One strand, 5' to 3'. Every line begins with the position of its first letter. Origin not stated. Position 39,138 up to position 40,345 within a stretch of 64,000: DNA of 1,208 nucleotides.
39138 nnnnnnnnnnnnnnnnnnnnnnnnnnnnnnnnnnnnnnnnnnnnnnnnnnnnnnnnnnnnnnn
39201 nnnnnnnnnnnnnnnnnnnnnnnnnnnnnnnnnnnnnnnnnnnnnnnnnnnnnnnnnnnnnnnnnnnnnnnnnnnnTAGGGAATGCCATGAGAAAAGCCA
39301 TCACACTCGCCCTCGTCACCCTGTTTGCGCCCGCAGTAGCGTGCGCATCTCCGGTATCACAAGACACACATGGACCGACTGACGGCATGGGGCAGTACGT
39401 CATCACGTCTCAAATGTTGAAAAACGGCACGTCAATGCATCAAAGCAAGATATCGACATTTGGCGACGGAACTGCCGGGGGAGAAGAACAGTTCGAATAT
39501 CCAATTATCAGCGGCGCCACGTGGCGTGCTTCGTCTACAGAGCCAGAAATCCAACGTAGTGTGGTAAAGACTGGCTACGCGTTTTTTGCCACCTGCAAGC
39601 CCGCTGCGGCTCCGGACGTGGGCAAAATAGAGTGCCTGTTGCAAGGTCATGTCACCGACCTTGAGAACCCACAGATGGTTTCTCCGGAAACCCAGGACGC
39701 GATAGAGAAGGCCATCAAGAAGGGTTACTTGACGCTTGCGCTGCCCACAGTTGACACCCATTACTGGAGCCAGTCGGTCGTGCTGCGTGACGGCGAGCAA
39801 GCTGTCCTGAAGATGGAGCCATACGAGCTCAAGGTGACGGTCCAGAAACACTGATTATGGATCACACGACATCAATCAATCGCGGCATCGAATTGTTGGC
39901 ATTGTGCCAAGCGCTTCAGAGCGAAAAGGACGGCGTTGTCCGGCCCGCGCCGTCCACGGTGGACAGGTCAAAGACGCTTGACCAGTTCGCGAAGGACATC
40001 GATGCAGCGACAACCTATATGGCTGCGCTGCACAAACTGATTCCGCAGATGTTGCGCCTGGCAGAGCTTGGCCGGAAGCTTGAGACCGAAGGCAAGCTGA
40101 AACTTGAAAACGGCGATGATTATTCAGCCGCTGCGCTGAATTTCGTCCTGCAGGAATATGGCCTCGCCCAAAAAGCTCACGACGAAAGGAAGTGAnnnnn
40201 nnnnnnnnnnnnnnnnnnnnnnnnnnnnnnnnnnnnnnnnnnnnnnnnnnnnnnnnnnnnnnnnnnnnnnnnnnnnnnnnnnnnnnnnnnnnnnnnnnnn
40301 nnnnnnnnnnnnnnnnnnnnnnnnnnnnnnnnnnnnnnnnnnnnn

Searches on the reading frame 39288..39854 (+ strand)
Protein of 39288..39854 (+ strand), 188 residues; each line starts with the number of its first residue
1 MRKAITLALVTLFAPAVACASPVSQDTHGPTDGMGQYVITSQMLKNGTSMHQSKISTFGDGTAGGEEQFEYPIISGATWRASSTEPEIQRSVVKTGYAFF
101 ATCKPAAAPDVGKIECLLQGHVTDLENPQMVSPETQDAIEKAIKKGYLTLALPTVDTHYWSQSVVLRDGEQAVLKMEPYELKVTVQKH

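Call 3: search_protein_families(library=pfam, proteins=[window:39288-39854:+], max_evalue=0.01)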
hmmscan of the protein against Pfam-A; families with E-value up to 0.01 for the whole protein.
window:39288-39854:+ (188 aa): 0 families

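Call 4: search_protein_families(library=ncbifam, proteins=[window:39288-39854:+], max_evalue=0.01)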
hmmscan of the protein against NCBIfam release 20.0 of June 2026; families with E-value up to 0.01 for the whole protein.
window:39288-39854:+ (188 aa): 0 families

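Call 6: search_protein_families(library=padloc, proteins=[window:39288-39854:+], max_evalue=0.01)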
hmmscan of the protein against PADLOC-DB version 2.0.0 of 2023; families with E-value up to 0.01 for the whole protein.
window:39288-39854:+ (188 aa): 0 families

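Call 75: search_dna_similar(query=window:39288-39854:+, collection=plasmids, mode=protein, max_evalue=0.001, max_rows=15)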
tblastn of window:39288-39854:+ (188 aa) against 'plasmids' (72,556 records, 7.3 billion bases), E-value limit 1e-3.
No match.

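Call 100: find_homologous_proteins(query=window:39288-39854:+, max_evalue=0.001)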
Query window:39288-39854:+ (188 aa): 1 proteins with E <= 0.001 among 175 candidates.
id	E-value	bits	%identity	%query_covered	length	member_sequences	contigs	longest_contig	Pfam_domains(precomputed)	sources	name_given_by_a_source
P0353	1.4e-97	342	100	82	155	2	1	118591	-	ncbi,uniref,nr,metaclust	ncbi:hypothetical protein BAU07_26515 (plasmid) [Bordetella flabilis]|uniref:Uncharacterized protein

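Call 106: search_protein_families(library=phrogs, proteins=[window:39288-39854:+], max_evalue=0.001)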
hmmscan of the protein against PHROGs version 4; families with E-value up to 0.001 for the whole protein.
window:39288-39854:+ (188 aa): 0 families

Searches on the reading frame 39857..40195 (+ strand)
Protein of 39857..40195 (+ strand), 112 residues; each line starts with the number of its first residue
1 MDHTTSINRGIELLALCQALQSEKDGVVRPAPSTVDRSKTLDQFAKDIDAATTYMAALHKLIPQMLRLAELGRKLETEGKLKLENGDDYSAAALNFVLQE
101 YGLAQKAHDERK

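Call 3: search_protein_families(library=pfam, proteins=[window:39857-40195:+], max_evalue=0.01)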
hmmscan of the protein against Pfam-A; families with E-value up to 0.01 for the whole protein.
window:39857-40195:+ (112 aa): 0 families

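Call 4: search_protein_families(library=ncbifam, proteins=[window:39857-40195:+], max_evalue=0.01)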
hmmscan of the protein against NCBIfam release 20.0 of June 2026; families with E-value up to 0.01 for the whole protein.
window:39857-40195:+ (112 aa): 0 families

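Call 6: search_protein_families(library=padloc, proteins=[window:39857-40195:+], max_evalue=0.01)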
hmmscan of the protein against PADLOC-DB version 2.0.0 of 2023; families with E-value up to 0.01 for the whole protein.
window:39857-40195:+ (112 aa): 0 families

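Call 76: search_dna_similar(query=window:39857-40195:+, collection=plasmids, mode=protein, max_evalue=0.001, max_rows=15)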
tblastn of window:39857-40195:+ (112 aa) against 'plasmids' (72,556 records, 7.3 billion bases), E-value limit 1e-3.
Records with a match: 828; places in all: 831; records where one place covers at least 80% of the query: 824.
Best place of each record, by identity: 60-80% 8; <60% 820.
By first word of the organism name: Klebsiella 558; Enterobacter 79; Escherichia 57; Citrobacter 30; Providencia 16; Raoultella 13; Vibrio 10; Salmonella 9; Proteus 9; Burkholderia 8; and 19 more.
By predicted mobility (MOB-suite, as given by PLSDB): conjugative 658; non-mobilizable 89; mobilizable 81.
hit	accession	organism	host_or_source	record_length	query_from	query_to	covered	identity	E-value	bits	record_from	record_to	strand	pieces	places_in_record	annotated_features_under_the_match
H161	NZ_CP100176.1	Burkholderia glumae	cell culture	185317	1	104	93%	76.9%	6e-46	164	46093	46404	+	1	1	hypothetical protein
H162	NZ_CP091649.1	Burkholderia aenigmatica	-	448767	1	103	92%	73.8%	6e-44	158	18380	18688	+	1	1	hypothetical protein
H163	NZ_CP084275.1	Caballeronia grimmiae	Leptoglossus zonatus,Cell culture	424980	1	104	93%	63.5%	5e-36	135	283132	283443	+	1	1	hypothetical protein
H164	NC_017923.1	Burkholderia sp. KJ006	rice root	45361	7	106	89%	66.0%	5e-38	141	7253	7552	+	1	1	hypothetical protein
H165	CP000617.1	Burkholderia vietnamiensis G4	-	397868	7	104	88%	65.3%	2e-35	134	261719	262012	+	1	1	hypothetical protein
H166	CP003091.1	Burkholderia sp. YI23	-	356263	7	104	88%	65.3%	2e-35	134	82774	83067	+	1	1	hypothetical protein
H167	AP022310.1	Burkholderia sp. SFA1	-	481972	7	104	88%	65.3%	2e-35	134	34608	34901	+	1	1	hypothetical protein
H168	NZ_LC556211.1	Enterobacter cloacae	-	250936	7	110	93%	59.6%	2e-35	134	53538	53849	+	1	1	hypothetical protein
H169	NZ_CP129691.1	Klebsiella pneumoniae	Homo sapiens,whole organism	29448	7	110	93%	58.7%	1e-34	132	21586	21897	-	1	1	hypothetical protein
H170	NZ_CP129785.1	Klebsiella pneumoniae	Homo sapiens,whole organism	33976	7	110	93%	58.7%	1e-34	132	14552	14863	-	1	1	hypothetical protein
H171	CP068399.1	Serratia marcescens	Homo sapiens,blood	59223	7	110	93%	58.7%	1e-34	132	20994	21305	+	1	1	hypothetical protein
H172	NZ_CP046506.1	Citrobacter freundii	-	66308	7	110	93%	58.7%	1e-34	132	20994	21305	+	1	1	hypothetical protein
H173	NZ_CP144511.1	Klebsiella pneumoniae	Homo sapiens,sputum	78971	7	110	93%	58.7%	1e-34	132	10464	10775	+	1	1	hypothetical protein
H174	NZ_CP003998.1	Klebsiella pneumoniae subsp. pneumoniae Kp13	Homo sapiens,blood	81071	7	110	93%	58.7%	1e-34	132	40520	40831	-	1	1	hypothetical protein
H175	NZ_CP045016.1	Klebsiella pneumoniae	Homo sapiens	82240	7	110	93%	58.7%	1e-34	132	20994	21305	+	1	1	hypothetical protein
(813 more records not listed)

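Call 77: get_annotated_region(hit=H174, flank=5000)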
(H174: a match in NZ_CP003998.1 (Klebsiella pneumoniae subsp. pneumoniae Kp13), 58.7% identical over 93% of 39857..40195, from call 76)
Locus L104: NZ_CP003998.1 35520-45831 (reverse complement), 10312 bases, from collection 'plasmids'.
description: Klebsiella pneumoniae subsp. pneumoniae Kp13 plasmid pKP13e, complete sequence
organism: Klebsiella pneumoniae subsp. pneumoniae Kp13 (NCBI taxid 1123862)
taxonomy: Bacteria; Pseudomonadota; Gammaproteobacteria; Enterobacterales; Enterobacteriaceae; Klebsiella; Klebsiella pneumoniae; Klebsiella pneumoniae subsp. pneumoniae Kp13
host: -; source: Homo sapiens,blood; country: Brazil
typing (MOB-suite, as given by PLSDB): conjugative; replicon IncC; relaxase MOBH; mating-pair formation MPF_F
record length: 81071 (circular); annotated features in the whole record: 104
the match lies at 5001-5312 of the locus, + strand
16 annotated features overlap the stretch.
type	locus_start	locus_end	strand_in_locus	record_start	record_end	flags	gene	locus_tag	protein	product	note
CDS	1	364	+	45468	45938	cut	-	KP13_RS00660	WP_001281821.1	hypothetical protein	-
CDS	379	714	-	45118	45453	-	-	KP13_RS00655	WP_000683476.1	hypothetical protein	-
CDS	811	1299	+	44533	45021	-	-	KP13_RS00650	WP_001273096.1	DUF1643 domain-containing protein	-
CDS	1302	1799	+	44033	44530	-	-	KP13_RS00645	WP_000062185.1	hypothetical protein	-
CDS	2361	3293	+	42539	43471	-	-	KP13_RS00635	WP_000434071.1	hypothetical protein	-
CDS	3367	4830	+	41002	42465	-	-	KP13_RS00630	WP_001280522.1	AAA family ATPase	-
CDS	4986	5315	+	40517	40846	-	-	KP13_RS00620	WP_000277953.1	hypothetical protein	-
CDS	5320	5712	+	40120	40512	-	-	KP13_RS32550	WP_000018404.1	hypothetical protein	-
CDS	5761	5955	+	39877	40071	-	-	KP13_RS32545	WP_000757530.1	DUF2997 domain-containing protein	-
CDS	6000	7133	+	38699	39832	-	-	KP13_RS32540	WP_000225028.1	hypothetical protein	-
CDS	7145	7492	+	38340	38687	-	-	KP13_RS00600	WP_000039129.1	hypothetical protein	-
CDS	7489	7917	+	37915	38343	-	-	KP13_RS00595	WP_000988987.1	hypothetical protein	-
CDS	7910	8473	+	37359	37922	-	-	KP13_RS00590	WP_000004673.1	hypothetical protein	-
CDS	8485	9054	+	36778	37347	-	-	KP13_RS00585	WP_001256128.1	hypothetical protein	-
CDS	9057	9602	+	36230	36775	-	-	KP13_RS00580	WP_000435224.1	hypothetical protein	-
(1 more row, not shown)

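Call 78: get_annotated_region(hit=H161, flank=5000)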
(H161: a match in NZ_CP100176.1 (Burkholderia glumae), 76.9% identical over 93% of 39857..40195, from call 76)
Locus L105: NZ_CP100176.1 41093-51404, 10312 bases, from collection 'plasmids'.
description: Burkholderia glumae strain BGR86S plasmid p86s1p, complete sequence
organism: Burkholderia glumae (NCBI taxid 337)
taxonomy: Bacteria; Pseudomonadota; Betaproteobacteria; Burkholderiales; Burkholderiaceae; Burkholderia; Burkholderia glumae
host: -; source: cell culture; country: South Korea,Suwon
typing (MOB-suite, as given by PLSDB): non-mobilizable; replicon rep_cluster_439
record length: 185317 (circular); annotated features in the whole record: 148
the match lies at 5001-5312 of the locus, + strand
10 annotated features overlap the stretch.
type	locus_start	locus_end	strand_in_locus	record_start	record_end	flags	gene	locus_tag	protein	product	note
CDS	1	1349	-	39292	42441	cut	-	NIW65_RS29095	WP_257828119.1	error-prone DNA polymerase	-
CDS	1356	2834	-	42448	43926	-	-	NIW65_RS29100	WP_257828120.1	DNA polymerase Y family protein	-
CDS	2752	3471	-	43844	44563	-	imuA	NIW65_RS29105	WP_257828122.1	translesion DNA synthesis-associated protein ImuA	GO:0051782 - negative regulation of cell division [Evidence IEA]; GO:0009432 - SOS response [Evidence IEA]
CDS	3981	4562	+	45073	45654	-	-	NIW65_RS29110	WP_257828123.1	SRPBCC domain-containing protein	-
CDS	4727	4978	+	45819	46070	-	-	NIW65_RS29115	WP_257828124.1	hypothetical protein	-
CDS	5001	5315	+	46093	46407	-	-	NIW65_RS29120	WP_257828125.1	hypothetical protein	-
CDS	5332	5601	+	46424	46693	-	-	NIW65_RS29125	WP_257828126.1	hypothetical protein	-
CDS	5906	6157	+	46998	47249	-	-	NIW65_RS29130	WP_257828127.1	hypothetical protein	-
CDS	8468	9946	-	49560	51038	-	-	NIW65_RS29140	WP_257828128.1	DNA polymerase Y family protein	-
CDS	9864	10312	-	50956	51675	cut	imuA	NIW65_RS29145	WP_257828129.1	translesion DNA synthesis-associated protein ImuA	GO:0051782 - negative regulation of cell division [Evidence IEA]; GO:0009432 - SOS response [Evidence IEA]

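Call 79: get_annotated_region(hit=H164, flank=5000)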
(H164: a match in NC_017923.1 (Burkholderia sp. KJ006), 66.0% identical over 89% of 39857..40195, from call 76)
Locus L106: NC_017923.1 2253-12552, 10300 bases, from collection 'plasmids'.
description: Burkholderia sp. KJ006 plasmid pKJ006, complete sequence
organism: Burkholderia sp. KJ006 (NCBI taxid 416344)
taxonomy: Bacteria; Pseudomonadota; Betaproteobacteria; Burkholderiales; Burkholderiaceae; Burkholderia; Burkholderia sp. KJ006
host: -; source: rice root; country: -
typing (MOB-suite, as given by PLSDB): conjugative; replicon rep_cluster_1576; relaxase MOBP; mating-pair formation MPF_T
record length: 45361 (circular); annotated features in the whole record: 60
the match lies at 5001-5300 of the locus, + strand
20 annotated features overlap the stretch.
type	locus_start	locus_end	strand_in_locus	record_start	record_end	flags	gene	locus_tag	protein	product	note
CDS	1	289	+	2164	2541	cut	-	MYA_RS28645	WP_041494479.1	type II toxin-antitoxin system VapC family toxin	-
CDS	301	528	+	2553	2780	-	-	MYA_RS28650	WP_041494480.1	hypothetical protein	-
CDS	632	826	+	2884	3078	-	-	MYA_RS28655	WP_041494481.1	hypothetical protein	-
CDS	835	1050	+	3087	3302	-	-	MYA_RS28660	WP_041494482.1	hypothetical protein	-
CDS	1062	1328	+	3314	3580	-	-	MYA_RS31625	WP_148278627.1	hypothetical protein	-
CDS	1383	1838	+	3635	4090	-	-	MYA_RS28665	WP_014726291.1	membrane lipoprotein lipid attachment site-containing protein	-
CDS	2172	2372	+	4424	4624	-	-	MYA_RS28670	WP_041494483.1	hypothetical protein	-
CDS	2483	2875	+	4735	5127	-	-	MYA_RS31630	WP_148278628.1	hypothetical protein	-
CDS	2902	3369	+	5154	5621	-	-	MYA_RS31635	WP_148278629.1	hypothetical protein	-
CDS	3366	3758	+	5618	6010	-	-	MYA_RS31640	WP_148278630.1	hypothetical protein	-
CDS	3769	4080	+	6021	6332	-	-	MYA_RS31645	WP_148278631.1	hypothetical protein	-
CDS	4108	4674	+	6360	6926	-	-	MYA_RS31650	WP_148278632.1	hypothetical protein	-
CDS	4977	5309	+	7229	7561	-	-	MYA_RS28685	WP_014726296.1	hypothetical protein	-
CDS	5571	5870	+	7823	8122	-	-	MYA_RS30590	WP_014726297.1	H-NS histone family protein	-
CDS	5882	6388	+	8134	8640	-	-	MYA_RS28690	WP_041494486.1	hypothetical protein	-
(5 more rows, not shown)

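Call 106: search_protein_families(library=phrogs, proteins=[window:39857-40195:+], max_evalue=0.001)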
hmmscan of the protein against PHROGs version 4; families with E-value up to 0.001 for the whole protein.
window:39857-40195:+ (112 aa): 0 families
